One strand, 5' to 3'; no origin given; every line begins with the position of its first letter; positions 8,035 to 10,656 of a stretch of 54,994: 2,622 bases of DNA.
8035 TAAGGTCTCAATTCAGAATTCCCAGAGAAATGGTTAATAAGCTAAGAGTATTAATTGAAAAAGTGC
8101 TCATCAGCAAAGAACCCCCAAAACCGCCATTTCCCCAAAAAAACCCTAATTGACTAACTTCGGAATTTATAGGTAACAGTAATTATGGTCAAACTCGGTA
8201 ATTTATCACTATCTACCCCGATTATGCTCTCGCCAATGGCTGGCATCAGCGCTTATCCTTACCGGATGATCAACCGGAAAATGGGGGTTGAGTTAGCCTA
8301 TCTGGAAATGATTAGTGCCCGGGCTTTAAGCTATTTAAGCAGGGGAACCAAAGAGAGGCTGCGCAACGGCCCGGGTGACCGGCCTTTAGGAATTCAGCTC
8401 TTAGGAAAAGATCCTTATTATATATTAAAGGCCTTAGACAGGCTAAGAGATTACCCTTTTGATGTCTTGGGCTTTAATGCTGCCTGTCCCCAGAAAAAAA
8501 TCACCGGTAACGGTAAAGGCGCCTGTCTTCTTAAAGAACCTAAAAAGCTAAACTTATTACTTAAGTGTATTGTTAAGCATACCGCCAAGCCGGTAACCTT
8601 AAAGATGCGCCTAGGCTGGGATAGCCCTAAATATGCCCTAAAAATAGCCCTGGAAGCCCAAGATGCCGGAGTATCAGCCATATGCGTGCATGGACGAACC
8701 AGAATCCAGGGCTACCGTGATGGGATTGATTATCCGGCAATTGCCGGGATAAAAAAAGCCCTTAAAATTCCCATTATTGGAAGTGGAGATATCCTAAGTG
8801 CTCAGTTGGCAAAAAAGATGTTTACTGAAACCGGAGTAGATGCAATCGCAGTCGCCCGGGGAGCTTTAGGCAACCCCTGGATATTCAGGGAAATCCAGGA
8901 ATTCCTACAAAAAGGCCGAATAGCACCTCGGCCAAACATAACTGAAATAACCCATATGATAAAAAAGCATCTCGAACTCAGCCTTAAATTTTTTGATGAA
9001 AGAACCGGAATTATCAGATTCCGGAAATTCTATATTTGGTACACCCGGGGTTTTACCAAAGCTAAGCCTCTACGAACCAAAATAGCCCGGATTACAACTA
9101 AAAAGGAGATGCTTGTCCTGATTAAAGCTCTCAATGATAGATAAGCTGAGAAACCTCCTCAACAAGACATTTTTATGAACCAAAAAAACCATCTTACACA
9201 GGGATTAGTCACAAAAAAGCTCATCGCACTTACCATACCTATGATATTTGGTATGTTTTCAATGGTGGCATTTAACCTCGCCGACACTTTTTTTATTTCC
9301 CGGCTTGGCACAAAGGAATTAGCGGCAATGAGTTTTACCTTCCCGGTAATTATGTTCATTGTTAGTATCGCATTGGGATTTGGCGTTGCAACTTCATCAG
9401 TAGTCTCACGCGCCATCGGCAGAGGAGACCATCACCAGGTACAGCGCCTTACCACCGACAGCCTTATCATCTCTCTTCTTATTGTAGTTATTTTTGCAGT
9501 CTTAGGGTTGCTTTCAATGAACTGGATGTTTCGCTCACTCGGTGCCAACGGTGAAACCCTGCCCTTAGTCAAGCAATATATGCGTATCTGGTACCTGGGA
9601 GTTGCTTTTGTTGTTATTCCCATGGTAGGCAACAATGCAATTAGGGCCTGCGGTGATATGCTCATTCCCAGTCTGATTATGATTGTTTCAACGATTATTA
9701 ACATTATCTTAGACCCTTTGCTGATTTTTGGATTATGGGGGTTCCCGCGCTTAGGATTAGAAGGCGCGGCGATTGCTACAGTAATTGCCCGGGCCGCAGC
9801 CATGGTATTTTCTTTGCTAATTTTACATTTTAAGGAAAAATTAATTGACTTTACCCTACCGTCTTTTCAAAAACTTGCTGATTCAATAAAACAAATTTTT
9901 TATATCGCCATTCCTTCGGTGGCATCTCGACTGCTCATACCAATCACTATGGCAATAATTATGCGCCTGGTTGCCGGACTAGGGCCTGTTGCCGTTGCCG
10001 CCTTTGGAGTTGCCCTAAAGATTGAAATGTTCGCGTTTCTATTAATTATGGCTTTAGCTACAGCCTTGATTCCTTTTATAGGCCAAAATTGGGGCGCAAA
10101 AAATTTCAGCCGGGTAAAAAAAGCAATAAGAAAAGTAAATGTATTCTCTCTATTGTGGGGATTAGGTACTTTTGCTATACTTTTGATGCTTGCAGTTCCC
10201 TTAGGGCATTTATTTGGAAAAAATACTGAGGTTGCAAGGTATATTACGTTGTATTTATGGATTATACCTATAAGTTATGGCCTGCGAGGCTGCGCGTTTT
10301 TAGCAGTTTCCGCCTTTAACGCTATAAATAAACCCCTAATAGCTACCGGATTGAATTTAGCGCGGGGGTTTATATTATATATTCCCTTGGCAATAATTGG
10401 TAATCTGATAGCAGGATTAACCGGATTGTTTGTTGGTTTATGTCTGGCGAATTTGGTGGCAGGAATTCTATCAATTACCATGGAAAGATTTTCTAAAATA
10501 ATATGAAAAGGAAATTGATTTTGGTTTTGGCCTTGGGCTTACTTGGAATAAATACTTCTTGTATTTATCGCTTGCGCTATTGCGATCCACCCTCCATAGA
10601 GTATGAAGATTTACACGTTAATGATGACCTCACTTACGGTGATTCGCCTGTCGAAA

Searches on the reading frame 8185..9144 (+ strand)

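Call 43: search_protein_families(library=pfam, proteins=[window:8185-9144:+], max_evalue=1e-8)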
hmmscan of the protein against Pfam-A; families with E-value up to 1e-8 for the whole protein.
window:8185-9144:+ (319 aa): 1 family
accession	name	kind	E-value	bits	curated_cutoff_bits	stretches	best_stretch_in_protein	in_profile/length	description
PF01207.24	Dus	-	5.9e-71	239.6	20.4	1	14-310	1-299/311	Dihydrouridine synthase (Dus)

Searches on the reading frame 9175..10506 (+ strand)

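Call 43: search_protein_families(library=pfam, proteins=[window:9175-10506:+], max_evalue=1e-8)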
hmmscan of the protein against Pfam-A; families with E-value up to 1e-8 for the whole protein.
window:9175-10506:+ (443 aa): 1 family
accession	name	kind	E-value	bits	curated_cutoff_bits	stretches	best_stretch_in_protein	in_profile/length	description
PF01554.23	MatE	-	1.7e-53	181.1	24.9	2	22-182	1-161/161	MatE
